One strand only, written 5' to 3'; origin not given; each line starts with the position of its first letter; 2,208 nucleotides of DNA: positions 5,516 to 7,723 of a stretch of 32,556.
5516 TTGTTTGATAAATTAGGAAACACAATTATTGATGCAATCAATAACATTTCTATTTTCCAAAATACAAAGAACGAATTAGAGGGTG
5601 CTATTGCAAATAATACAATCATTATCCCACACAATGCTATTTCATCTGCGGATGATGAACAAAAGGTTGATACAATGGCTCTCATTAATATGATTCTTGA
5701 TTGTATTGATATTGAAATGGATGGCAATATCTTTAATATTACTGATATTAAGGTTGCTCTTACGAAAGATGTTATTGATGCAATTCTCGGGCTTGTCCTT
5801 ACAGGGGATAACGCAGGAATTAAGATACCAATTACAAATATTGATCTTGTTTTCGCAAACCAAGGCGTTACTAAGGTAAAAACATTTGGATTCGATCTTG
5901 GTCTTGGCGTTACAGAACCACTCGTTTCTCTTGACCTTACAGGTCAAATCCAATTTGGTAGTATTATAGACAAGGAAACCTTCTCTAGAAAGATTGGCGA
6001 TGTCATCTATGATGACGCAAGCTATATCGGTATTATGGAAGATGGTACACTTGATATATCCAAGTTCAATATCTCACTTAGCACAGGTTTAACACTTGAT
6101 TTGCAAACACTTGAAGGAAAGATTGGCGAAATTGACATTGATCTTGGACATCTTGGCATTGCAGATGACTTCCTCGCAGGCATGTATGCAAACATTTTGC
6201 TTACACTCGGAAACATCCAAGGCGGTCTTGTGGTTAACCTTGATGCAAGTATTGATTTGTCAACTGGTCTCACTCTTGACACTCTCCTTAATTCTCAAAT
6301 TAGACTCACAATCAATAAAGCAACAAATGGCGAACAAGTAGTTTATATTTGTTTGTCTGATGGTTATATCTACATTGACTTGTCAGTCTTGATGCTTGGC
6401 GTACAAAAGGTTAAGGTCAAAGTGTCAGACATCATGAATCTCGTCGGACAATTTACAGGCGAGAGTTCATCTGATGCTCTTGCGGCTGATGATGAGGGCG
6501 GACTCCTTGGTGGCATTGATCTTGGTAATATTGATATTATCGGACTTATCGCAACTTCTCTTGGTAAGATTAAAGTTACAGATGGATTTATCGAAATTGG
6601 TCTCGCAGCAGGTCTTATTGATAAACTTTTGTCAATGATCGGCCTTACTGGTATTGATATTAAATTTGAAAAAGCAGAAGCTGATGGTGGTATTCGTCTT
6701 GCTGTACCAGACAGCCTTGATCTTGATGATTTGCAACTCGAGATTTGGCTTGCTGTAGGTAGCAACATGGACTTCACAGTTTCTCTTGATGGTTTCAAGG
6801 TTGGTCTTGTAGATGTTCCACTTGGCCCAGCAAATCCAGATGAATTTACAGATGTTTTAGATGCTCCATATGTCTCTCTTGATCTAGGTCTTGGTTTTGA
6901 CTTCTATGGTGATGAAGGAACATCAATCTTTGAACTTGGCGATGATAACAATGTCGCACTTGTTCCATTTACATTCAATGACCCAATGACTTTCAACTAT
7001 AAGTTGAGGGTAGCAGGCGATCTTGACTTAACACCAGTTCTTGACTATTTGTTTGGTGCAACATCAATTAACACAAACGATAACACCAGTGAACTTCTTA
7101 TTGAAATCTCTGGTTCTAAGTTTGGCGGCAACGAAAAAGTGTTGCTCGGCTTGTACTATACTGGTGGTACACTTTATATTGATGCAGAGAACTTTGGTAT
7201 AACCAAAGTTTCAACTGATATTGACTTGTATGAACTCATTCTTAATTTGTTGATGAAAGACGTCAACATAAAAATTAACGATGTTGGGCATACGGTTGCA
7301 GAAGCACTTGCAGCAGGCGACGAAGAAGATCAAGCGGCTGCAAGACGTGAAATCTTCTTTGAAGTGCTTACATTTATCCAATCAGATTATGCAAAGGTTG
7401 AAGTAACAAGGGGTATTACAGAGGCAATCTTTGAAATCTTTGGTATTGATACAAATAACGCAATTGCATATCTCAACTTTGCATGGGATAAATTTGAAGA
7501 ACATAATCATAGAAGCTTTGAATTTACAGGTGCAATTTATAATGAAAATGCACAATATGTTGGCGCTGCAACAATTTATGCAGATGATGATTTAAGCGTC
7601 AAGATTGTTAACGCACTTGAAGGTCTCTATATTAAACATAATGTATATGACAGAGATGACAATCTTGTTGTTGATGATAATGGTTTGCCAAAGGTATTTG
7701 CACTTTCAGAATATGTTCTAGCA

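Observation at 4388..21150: Fourteen ultra-diverged modules, each closed by a conserved ~120-150-aa junction cassette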

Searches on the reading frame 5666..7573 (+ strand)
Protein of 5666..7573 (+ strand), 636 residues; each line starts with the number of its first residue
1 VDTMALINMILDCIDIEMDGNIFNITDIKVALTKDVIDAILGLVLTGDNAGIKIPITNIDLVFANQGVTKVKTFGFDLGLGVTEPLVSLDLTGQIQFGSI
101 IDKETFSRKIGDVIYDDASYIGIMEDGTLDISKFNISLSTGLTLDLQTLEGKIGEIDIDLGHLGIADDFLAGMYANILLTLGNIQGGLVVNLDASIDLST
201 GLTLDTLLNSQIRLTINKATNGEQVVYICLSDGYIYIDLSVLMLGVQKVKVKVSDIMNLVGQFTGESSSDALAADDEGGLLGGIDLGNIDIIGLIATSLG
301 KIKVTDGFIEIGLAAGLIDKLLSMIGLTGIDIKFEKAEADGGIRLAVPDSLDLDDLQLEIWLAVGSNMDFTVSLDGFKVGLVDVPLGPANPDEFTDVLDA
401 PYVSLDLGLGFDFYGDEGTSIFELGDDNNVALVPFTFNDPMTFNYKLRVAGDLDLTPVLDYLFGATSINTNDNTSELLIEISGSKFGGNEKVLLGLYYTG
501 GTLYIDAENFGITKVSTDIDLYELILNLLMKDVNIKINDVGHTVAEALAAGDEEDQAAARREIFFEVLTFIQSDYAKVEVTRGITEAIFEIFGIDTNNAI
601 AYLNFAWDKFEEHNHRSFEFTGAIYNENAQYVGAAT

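Call 42: predict_structure(alignment_id=A2)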
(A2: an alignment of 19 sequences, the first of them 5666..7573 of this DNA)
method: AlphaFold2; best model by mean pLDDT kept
length: 636 residues; sequences in the alignment: 19
mean_pLDDT: 56.6   pTM: 0.37
mean pLDDT of the five models: 56.6, 50.4, 48.1, 45.0, 42.8
residues with pLDDT >= 90: 0; 70-90: 135; 50-70: 294; < 50: 207
segments of 3 or more residues with pLDDT < 50: 85-89, 97-100, 115-121, 127-129, 148-186, 243-246, 260-306, 308-337, 422-426, 428-435, 539-552, 595-601, 613-627, 631-636
pLDDT, mean of each block of 10 residues (from residue 1): 69 75 69 78 64 69 69 66 51 49 55 48 51 58 53 33 39 36 48 68 63 73 73 74 57 63 36 31 30 35 45 45 38 43 55 53 55 57 56 66 64 56 46 52 71 73 65 74 74 81 78 75 67 51 38 53 55 56 61 49 54 45 45 42
secondary structure, 60 per line:
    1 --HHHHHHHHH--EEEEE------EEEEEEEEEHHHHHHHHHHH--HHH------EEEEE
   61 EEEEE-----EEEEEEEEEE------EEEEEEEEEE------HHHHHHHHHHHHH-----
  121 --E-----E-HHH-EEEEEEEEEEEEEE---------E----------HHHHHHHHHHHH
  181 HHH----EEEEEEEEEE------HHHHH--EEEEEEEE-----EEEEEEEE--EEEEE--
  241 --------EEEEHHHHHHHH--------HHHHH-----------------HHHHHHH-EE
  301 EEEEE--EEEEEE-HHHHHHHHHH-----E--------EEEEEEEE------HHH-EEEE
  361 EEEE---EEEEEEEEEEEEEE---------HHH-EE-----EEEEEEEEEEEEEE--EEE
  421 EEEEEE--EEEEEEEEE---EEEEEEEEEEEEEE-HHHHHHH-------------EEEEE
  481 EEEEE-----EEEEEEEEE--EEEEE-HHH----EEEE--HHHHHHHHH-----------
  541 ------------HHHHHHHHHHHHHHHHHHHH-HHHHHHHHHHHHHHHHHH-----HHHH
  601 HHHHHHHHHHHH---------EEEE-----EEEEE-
elements in order (helices of 4 or more, strands of 3 or more residues): H3-11 E14-18 E25-33 H34-44 E56-65 E71-80 E87-96 H103-115 E135-148 H169-183 E188-197 H204-208 E211-218 E224-231 E234-238 E249-252 H253-260 H269-273 H291-297 E299-305 E308-313 H315-324 E339-346 E357-364 E368-381 E402-415 E418-426 E429-437 E441-454 H456-462 E476-485 E491-499 E502-506 E515-518 H521-529 H553-572 H574-591 H597-612 E622-625 E631-635

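Call 44: fold_search(model_id=the predicted structure, library=pdb)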
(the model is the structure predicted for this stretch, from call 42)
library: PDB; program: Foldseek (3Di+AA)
matches with E <= 10: 730; with E <= 0.001: 0
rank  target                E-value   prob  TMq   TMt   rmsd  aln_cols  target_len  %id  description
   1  8dv3_A                4.2e-03  0.38  0.09  0.18  30.0       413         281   12  Crystal structure of human CD1b presenting Phosphatidylinositol C34:1 (released 2023-04-12)
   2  7a3i_C                1.2e-02  0.08  0.08  0.07  32.6       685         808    7  Crystal structure of DPP8 in complex with a 4-oxo-b-lactam based inhibitor, LMC375 (released 2021-06-30)
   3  2byo                  1.7e-02  0.90  0.14  0.34  15.1       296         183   10  Crystal structure of Mycobacterium tuberculosis lipoprotein LppX (Rv2945c) (released 2006-03-22)
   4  5wke_A                1.9e-02  0.23  0.09  0.18  30.1       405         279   10  Crystal Structure of Human CD1b in Complex with PS (released 2017-11-01)
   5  9qlf                  2.3e-02  0.08  0.08  0.04  32.1       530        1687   10  Human myoferlin (1-1997) in complex with an MSP2N2 lipid nanodisc (25 mol% DOPS, 5 mol% PI(4,5)P2 and 5 mol% Cholesterol (released 2025-06-04)
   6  5wlc_LH               2.4e-02  0.07  0.08  0.07  39.6       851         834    8  The complete structure of the small subunit processome (released 2017-09-27)
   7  4pjx_C                4.8e-02  0.16  0.09  0.17  26.1       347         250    8  Structure of human MR1-Ac-6-FP in complex with human MAIT C-A11 TCR (released 2014-07-02)
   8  3pqy_F                5.3e-02  0.16  0.09  0.18  20.8       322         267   10  Crystal Structure of 6218 TCR in complex with the H2Db-PA224 (released 2011-05-18)
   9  3wjb_A                6.2e-02  0.41  0.09  0.26  14.6       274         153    8  Crystal structure of mutant nitrobindin M75L/H76L/Q96C/M148L/H158L (NB4) from Arabidopsis thaliana (released 2014-04-09)
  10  5o15_A                6.8e-02  0.14  0.08  0.15  22.1       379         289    9  Crystal structure of bifunctional dehydratase-cyclase domain in ambruticin biosynthesis (released 2017-11-08)
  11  4qq1_C                7.2e-02  0.06  0.07  0.08  22.2       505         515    9  Crystal structure of the isotype 1 Transferrin binding protein B (TbpB) from serogroup B Neisseria meningitidis (released 2015-04-01)
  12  6hp8_B                7.6e-02  0.05  0.08  0.07  34.8       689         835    8  Crystal structure of DPP8 in complex with Val-BoroPro (released 2019-07-31)
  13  5tz5_A                8.0e-02  0.23  0.09  0.17  22.4       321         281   10  Crystal Structure of CurK Dehydratase H996F Inactive Mutant (released 2017-01-11)
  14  4o49                  8.4e-02  0.09  0.10  0.12  28.4       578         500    8  Crystal structure of the vaccine antigen Transferrin Binding Protein B (TbpB) mutant Tyr-174-Ala from Actinobacillus ple (released 2015-01-14)
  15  3ch1_D                9.3e-02  0.13  0.09  0.17  19.7       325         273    9  Crystal structure of H-2Db in complex with chimeric gp100 (released 2009-03-31)
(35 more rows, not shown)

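Call 45: search_solved_structures(query=A2, max_evalue=10)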
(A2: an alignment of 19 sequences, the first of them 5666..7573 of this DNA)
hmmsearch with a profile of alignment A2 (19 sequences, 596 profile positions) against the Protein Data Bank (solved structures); distinct sequences matched with E-value up to 10: 0.

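Call 46: search_protein_families(library=pfam, alignment_id=A2, max_evalue=10)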
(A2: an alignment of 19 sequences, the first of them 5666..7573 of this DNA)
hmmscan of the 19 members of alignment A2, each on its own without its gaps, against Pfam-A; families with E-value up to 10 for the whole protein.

A. member 1, window:5666-7573:+ (636 aa): 0 families

B. families by the number of members that match (of 19 scanned): 4 families
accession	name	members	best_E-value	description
PF13351.11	DUF4099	1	0.04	Protein of unknown function (DUF4099)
PF19957.5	EAD5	1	0.096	Effector-associated domain 5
PF09883.16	DUF2110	1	0.14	DUF2110 central domain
PF13620.12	CarboxypepD_reg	1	0.16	Carboxypeptidase regulatory-like domain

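Call 56: fold_search(model_id=the predicted structure, library=viral)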
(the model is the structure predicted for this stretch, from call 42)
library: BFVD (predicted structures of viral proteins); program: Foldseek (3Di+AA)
matches with E <= 10: 628; with E <= 0.001: 1
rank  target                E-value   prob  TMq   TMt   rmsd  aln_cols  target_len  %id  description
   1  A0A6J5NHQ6            7.9e-04  0.23  0.09  0.05  31.7       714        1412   10  Uncharacterized protein [uncultured Caudovirales phage]
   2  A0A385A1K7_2          2.6e-03  0.11  0.08  0.06  35.0       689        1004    8  (no name in the UniProt tables at hand)
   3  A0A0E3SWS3            3.0e-03  0.25  0.08  0.12  37.3       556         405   11  B153 [Rat cytomegalovirus (isolate England)]
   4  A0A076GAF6            3.3e-03  0.12  0.07  0.08  37.2       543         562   10  Tail fiber protein [Aeromonas phage pAh6-C]
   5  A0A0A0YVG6            6.9e-03  0.08  0.07  0.05  35.9       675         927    8  Uncharacterized protein [Erwinia phage phiEa2809]
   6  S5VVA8                8.0e-03  0.13  0.07  0.10  26.4       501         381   10  Putative DNA polymerase III [Pseudomonas phage PaBG]
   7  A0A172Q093            2.4e-02  0.06  0.07  0.07  28.5       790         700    7  Uncharacterized protein [Acinetobacter phage vB_AbaM_ME3]
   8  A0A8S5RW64            2.6e-02  0.35  0.09  0.19  21.7       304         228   13  Uncharacterized protein [Siphoviridae sp. ctHip2]
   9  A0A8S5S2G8            2.8e-02  0.10  0.08  0.08  28.8       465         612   10  Phosphate-selective porin O and P [Siphoviridae sp. ctBLh2]
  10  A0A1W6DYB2            2.9e-02  0.04  0.06  0.05  38.5       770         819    8  Uncharacterized protein [Aeromonas phage phiA8-29]
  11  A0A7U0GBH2            3.1e-02  0.47  0.07  0.15  14.9       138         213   14  Uncharacterized protein [Klebsiella phage vB_KpM_FBKp24]
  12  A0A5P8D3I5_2          3.1e-02  0.10  0.10  0.07  31.8       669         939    8  (no name in the UniProt tables at hand)
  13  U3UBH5                3.2e-02  0.33  0.11  0.18  16.3       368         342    8  Major histocompatibility complex-like class I (Rabbit) [Squirrelpox virus]
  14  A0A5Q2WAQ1            3.8e-02  0.20  0.09  0.11  20.8       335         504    9  (no name in the UniProt tables at hand)
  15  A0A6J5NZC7            4.6e-02  0.04  0.07  0.07  33.0       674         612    8  Uncharacterized protein [uncultured Caudovirales phage]
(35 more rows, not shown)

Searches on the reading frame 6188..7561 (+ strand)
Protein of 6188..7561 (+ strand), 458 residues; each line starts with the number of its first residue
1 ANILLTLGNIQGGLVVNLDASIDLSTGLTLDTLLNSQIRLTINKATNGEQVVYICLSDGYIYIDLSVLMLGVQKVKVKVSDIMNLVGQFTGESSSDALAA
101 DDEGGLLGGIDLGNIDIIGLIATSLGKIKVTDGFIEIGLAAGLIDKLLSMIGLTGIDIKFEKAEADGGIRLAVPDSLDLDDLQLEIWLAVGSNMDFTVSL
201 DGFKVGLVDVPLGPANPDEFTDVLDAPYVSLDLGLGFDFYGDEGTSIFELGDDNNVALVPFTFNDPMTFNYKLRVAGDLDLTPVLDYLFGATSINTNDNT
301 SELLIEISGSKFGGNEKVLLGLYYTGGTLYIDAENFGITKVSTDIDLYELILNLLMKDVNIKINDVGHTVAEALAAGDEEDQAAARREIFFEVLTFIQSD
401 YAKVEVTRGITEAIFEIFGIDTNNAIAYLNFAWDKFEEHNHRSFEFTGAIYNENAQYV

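Call 22: predict_structure(protein=window:6188-7561:+)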
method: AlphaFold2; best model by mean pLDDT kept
length: 458 residues; sequences in the alignment: 1
mean_pLDDT: 37.3   pTM: 0.28
mean pLDDT of the five models: 37.3, 36.5, 32.5, 31.6, 31.3
residues with pLDDT >= 90: 0; 70-90: 0; 50-70: 56; < 50: 402
segments of 3 or more residues with pLDDT < 50: 1-319, 335-349, 351-378, 396-410, 440-458
pLDDT, mean of each block of 10 residues (from residue 1): 31 33 34 34 31 29 30 30 30 29 28 28 34 38 44 37 38 33 35 33 27 28 25 24 31 32 31 37 45 36 40 38 52 48 45 47 44 43 55 49 38 51 58 60 42 36
secondary structure, 60 per line:
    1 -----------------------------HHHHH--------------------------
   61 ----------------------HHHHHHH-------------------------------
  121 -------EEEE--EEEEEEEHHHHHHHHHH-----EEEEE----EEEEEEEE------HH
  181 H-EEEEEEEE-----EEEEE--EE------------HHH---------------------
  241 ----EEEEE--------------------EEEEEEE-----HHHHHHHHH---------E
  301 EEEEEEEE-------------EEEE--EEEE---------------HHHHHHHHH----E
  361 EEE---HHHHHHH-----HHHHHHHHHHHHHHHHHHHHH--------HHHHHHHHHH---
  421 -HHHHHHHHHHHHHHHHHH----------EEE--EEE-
elements in order: H30-34 H83-89 E128-131 E134-140 H141-150 E156-160 E165-172 E183-190 E196-200 E245-249 E270-276 H282-290 E300-308 E322-325 E328-331 H347-355 E360-363 H367-373 H379-399 H408-417 H422-439 E450-452 E455-457
